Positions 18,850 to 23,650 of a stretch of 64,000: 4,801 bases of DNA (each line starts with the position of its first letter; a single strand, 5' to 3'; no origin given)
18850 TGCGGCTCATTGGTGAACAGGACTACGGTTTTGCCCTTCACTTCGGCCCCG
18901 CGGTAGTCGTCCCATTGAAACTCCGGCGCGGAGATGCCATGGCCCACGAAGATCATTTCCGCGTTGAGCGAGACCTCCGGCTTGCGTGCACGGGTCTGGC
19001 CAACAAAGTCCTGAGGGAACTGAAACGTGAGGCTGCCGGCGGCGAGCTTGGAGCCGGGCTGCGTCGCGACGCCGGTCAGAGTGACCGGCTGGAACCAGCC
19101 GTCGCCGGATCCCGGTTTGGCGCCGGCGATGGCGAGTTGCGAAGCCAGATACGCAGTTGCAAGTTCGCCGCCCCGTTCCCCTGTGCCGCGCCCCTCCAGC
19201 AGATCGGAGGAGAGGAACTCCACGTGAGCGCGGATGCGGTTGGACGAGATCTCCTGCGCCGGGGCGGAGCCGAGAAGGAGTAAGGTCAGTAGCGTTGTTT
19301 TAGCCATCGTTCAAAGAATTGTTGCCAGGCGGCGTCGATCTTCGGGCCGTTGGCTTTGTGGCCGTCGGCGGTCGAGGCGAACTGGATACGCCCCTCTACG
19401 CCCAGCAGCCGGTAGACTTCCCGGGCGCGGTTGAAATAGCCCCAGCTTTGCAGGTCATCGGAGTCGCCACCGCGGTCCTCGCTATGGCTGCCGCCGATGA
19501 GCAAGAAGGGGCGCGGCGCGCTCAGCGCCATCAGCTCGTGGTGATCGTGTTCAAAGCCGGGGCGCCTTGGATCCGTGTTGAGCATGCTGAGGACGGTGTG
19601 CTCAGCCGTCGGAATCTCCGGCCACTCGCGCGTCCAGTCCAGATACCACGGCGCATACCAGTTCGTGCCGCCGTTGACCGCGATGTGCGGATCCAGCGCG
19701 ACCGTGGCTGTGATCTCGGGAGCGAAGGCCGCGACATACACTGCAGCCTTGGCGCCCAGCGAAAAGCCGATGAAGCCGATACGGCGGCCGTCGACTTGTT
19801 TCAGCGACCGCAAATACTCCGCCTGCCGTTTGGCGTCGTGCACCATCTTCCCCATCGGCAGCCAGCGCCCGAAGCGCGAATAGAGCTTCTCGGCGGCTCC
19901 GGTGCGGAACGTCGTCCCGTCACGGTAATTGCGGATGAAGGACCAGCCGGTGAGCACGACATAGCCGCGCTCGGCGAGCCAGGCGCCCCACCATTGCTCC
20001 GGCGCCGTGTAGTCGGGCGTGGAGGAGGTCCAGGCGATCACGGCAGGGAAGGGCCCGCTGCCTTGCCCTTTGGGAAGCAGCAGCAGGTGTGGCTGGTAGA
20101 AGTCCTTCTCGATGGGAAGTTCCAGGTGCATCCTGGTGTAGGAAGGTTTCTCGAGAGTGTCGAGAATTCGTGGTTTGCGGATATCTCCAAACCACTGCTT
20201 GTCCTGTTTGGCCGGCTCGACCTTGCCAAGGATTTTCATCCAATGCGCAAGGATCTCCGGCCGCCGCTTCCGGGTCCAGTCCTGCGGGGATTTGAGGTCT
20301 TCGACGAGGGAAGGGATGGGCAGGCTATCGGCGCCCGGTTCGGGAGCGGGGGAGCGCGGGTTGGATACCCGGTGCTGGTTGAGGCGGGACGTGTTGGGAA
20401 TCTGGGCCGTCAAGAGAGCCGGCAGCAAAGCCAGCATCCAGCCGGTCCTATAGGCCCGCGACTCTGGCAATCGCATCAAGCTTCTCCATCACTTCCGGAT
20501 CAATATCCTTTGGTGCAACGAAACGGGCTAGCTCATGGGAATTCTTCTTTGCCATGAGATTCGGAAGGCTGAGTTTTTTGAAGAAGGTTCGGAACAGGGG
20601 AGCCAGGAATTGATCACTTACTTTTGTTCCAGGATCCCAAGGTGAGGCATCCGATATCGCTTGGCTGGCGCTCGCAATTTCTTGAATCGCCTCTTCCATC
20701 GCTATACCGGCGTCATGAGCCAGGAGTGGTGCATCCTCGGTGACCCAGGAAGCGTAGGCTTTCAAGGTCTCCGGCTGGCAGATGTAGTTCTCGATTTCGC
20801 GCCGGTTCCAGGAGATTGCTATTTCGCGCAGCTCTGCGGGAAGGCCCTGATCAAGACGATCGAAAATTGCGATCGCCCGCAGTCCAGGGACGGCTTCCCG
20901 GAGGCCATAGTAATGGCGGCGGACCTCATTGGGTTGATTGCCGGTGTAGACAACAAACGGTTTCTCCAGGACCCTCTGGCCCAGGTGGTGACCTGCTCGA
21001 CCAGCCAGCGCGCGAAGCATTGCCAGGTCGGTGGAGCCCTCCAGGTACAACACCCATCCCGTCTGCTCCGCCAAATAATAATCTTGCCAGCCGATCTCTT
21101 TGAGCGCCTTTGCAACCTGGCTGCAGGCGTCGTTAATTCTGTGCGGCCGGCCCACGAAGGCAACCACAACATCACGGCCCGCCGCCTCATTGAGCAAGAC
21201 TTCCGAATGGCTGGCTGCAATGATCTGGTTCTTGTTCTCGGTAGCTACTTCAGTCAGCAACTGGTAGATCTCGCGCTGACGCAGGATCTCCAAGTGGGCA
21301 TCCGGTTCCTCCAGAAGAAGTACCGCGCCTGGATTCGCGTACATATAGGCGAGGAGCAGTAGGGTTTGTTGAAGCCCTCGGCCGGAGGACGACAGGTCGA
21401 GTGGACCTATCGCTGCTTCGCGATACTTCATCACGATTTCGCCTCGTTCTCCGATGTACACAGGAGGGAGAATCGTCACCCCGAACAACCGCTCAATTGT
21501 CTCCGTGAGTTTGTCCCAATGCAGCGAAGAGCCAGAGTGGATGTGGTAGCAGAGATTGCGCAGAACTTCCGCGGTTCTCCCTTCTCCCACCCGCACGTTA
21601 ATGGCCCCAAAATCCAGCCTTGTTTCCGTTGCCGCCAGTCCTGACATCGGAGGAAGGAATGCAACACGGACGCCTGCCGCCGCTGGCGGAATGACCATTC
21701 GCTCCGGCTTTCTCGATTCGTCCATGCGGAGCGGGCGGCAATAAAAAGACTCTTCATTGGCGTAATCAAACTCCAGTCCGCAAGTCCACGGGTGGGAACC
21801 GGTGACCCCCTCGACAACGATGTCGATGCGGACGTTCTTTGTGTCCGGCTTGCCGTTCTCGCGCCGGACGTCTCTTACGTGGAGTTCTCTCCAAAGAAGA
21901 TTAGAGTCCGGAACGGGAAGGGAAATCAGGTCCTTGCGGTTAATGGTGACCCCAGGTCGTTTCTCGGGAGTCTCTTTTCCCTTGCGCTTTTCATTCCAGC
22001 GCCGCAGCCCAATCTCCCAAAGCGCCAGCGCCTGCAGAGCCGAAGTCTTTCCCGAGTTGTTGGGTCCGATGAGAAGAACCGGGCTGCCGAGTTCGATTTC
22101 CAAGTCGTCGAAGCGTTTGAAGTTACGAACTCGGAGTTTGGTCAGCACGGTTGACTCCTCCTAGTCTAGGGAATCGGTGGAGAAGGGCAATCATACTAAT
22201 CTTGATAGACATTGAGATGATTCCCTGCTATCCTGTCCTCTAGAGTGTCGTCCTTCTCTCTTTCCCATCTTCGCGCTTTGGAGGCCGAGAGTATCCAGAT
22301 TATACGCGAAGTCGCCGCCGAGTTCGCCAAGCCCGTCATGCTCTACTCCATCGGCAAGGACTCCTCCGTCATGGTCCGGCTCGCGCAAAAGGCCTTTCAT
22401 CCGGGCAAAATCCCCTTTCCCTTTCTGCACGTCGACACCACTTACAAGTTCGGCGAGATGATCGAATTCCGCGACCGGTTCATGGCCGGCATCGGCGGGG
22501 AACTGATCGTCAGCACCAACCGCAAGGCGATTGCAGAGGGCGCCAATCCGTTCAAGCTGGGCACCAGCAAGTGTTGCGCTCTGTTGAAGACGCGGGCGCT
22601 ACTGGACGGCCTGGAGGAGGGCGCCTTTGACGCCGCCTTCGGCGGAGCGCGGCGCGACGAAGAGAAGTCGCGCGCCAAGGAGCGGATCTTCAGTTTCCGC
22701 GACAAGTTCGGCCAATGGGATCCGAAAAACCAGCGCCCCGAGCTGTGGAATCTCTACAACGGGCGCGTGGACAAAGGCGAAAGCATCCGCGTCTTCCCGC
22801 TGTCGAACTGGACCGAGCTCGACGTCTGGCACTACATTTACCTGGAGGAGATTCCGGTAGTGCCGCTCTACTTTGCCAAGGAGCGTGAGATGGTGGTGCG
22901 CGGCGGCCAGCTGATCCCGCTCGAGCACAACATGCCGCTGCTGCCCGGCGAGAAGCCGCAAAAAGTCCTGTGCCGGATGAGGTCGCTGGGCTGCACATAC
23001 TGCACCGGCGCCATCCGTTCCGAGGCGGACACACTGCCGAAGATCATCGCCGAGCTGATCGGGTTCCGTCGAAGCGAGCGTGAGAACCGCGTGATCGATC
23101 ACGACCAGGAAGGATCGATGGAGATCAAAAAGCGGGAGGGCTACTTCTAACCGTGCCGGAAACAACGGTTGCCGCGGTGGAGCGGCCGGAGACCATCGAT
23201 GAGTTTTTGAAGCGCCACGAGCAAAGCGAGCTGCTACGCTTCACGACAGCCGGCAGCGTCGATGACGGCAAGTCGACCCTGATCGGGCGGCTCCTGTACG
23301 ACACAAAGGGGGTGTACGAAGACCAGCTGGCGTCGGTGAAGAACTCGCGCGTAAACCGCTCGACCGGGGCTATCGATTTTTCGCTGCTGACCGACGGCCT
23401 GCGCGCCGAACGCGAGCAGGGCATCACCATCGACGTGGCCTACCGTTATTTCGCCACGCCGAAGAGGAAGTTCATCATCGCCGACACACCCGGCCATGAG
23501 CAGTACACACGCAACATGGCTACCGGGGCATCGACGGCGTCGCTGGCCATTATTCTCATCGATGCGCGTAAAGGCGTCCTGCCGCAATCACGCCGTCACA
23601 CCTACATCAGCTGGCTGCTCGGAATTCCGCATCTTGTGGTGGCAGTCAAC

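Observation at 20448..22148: Isolated, AT-richer ABC-ATPase fused to a Toprim/DUF4435-like tail: a fused PARIS/OLD-type defence candidate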

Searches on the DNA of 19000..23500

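Call 76: search_rna_families(source=window, start=19000, end=23500, threshold=evalue, max_evalue=1)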
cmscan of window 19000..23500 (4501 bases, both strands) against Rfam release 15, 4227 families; matches with E-value up to 1: 0.
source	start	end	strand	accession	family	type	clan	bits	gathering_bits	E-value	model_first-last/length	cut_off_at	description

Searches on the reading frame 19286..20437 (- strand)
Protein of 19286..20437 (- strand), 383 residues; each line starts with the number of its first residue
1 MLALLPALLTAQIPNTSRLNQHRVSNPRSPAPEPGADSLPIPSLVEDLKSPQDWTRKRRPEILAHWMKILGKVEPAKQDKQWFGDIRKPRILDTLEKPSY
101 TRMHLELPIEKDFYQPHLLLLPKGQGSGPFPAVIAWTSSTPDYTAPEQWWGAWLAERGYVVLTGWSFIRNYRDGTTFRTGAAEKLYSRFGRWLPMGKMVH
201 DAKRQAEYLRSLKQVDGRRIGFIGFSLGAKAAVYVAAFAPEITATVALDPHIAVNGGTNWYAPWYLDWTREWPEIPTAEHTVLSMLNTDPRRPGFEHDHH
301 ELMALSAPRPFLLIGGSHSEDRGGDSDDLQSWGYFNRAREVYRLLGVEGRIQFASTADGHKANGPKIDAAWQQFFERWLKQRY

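Call 56: find_homologous_proteins(query=window:19286-20437:-, max_evalue=1e-30)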
Query window:19286-20437:- (383 aa): 640 proteins with E <= 1e-30 among 5956 candidates; the best 120 are listed.
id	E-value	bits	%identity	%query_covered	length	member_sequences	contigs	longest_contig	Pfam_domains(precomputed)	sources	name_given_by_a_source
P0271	1.5e-266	902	100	100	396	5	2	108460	PF01738.25,PF22244.3,PF08840.18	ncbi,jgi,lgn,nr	ncbi:MAG: hypothetical protein FJW20_11980 [Acidimicrobiia bacterium]|nr:hypothetical protein [Acidi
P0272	2.1e-211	720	81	99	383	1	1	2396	PF01738.25,PF22244.3,PF08840.18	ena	-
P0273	3.3e-209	713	80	100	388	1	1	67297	PF01738.25,PF22244.3,PF08840.18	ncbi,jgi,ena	-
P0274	3.9e-207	706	80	99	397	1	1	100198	PF01738.25,PF22244.3,PF08840.18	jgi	jgi:dienelactone hydrolase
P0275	3.6e-206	703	78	99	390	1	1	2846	PF12740.15,PF01738.25,PF22244.3,PF08840.18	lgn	-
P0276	1.5e-203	694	76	99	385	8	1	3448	PF01738.25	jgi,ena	jgi:dienelactone hydrolase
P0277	2.2e-202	690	77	99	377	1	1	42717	PF01738.25,PF22244.3,PF08840.18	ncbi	-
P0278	1.4e-201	688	79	96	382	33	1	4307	PF01738.25,PF22244.3,PF08840.18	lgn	-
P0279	6.1e-201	686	78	95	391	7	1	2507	PF01738.25,PF22244.3,PF08840.18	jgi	jgi:dienelactone hydrolase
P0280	2.0e-200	684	80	95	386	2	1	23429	PF01738.25,PF22244.3,PF08840.18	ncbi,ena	-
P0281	3.6e-199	680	76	97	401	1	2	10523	PF01738.25,PF22244.3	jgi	jgi:dienelactone hydrolase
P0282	1.4e-198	678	76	100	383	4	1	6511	PF12740.15,PF05448.19,PF01738.25,PF22244.3,PF08840.18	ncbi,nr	ncbi:MAG: dienelactone hydrolase family protein [Acidobacteriia bacterium]|nr:dienelactone hydrolase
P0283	2.9e-198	677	77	99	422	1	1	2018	PF01738.25,PF22244.3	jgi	-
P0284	2.9e-198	677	78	96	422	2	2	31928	PF01738.25,PF22244.3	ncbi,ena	-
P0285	1.1e-197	675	75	99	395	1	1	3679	PF01738.25,PF22244.3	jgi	jgi:dienelactone hydrolase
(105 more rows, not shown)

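Call 57: find_encoding_contigs(protein=P0273, flank=7000, max_places=2)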
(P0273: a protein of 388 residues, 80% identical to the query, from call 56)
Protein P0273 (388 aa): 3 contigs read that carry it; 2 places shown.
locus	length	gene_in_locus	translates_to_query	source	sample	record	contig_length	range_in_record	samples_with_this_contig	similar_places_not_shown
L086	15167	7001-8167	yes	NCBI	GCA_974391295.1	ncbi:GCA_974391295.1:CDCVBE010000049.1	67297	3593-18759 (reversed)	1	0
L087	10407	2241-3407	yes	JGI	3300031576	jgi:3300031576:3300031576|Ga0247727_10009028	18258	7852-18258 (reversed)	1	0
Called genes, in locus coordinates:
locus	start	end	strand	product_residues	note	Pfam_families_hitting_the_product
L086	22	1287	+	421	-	-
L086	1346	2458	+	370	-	PF00756:Esterase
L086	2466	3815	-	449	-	PF10396:TrmE_N, PF12631:MnmE_helical, PF00009:GTP_EFTU (faint), PF01926:MMR_HSR1, PF02421:FeoB_N (weak)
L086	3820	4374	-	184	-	PF01424:R3H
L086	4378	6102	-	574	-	PF14849:YidC_periplas, PF02096:60KD_IMP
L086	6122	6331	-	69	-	PF01809:YidD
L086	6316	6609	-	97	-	PF00825:Ribonuclease_P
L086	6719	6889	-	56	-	PF00468:Ribosomal_L34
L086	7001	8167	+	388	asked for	PF01738:DLH, PF22244:GCE_fung (weak), PF08840:BAAT_C (weak)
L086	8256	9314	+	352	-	PF01073:3Beta_HSD, PF01370:Epimerase, PF04321:RmlD_sub_bind, PF16363:GDP_Man_Dehyd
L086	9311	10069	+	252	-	PF13489:Methyltransf_23, PF13847:Methyltransf_31, PF08241:Methyltransf_11, PF08242:Methyltransf_12 (weak), PF13649:Methyltransf_25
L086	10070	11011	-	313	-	-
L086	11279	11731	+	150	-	-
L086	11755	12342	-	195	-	PF00857:Isochorismatase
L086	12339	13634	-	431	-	PF17767:NAPRTase_N, PF01729:QRPTase_C, PF04095:NAPRTase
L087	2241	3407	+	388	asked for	PF01738:DLH, PF22244:GCE_fung (weak), PF08840:BAAT_C (weak)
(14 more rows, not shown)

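Call 58: find_encoding_contigs(protein=P0274, flank=7000, max_places=2)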
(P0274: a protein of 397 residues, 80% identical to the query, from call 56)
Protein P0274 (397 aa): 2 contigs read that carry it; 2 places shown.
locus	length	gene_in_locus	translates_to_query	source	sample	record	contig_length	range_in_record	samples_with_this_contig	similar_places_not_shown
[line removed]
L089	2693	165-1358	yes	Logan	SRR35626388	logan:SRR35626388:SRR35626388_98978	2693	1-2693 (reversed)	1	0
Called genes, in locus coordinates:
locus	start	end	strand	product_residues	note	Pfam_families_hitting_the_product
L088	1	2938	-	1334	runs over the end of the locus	PF13646:HEAT_2 (faint), PF13243:SQHop_cyclase_C (weak)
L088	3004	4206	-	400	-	-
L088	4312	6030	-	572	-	PF00009:GTP_EFTU, PF22594:GTP-eEF1A_C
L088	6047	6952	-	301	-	PF01507:PAPS_reduct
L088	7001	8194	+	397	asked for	PF01738:DLH, PF22244:GCE_fung (faint), PF08840:BAAT_C (weak)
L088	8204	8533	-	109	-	-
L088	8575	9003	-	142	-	-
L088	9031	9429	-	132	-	-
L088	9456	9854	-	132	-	PF00111:Fer2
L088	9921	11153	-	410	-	-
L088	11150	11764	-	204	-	PF01209:Ubie_methyltran (weak), PF13489:Methyltransf_23, PF13847:Methyltransf_31, PF08241:Methyltransf_11, PF08242:Methyltransf_12, PF13649:Methyltransf_25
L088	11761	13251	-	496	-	PF13520:AA_permease_2, PF00324:AA_permease, PF13906:AA_permease_C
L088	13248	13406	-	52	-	-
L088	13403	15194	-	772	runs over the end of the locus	PF00580:UvrD-helicase, PF01443:Viral_helicase1 (faint), PF13245:AAA_19, PF13604:AAA_30 (faint), PF13361:UvrD_C, PF13538:UvrD_C_2, PF21196:PcrA_UvrD_tudor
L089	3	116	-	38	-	?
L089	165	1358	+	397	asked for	PF01738:DLH, PF22244:GCE_fung (faint), PF08840:BAAT_C (weak)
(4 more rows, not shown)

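Call 59: find_encoding_contigs(protein=P0277, flank=7000, max_places=2)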
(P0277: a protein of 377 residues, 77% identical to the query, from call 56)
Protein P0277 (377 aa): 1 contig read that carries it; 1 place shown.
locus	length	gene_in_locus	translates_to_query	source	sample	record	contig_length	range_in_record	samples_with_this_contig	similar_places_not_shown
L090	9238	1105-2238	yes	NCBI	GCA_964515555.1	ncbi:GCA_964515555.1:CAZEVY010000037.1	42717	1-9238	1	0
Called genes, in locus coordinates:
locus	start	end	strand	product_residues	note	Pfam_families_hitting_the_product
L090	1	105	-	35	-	?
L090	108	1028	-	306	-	PF01507:PAPS_reduct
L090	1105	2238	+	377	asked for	PF22244:GCE_fung (faint), PF01738:DLH, PF08840:BAAT_C (weak)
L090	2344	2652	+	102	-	-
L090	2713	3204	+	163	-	PF00210:Ferritin, PF02915:Rubrerythrin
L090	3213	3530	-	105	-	PF02803:Thiolase_C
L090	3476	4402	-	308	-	-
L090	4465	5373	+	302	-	PF01050:MannoseP_isomer (faint), PF07883:Cupin_2 (weak)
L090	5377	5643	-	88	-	-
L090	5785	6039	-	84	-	-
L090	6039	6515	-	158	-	PF13302:Acetyltransf_3, PF00583:Acetyltransf_1, PF13673:Acetyltransf_10 (weak), PF13508:Acetyltransf_7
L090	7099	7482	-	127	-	-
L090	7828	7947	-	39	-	-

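Call 74: find_encoding_contigs(protein=P0271, flank=6000, max_places=2)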
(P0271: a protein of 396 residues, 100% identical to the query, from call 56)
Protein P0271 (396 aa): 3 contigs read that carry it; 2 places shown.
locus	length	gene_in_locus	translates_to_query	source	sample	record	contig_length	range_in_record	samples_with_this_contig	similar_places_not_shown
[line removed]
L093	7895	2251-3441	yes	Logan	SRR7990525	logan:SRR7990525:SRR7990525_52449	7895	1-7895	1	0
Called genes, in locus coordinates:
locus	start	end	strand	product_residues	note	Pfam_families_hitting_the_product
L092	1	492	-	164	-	?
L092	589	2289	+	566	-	PF02463:SMC_N (faint), PF13175:AAA_15, PF13476:AAA_23, PF13304:AAA_21, PF13175:AAA_15 (weak)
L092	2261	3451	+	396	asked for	PF01738:DLH, PF22244:GCE_fung (weak), PF08840:BAAT_C (weak)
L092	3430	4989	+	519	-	PF04389:Peptidase_M28, PF01546:Peptidase_M20 (weak)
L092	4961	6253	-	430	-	PF01082:Cu2_monooxygen (faint), PF03712:Cu2_monoox_C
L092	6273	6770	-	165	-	PF02542:YgbB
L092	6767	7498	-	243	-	PF01128:IspD, PF12804:NTP_transf_3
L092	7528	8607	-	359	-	PF01850:PIN, PF01938:TRAM (faint)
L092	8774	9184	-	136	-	PF00076:RRM_1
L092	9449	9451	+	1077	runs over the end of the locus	PF00082:Peptidase_S8, PF02225:PA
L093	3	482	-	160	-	?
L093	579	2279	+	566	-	PF02463:SMC_N (faint), PF13175:AAA_15, PF13476:AAA_23, PF13304:AAA_21, PF13175:AAA_15 (weak)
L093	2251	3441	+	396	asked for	PF01738:DLH, PF22244:GCE_fung (weak), PF08840:BAAT_C (weak)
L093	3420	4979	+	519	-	PF04389:Peptidase_M28, PF01546:Peptidase_M20 (weak)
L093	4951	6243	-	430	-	PF01082:Cu2_monooxygen (faint), PF03712:Cu2_monoox_C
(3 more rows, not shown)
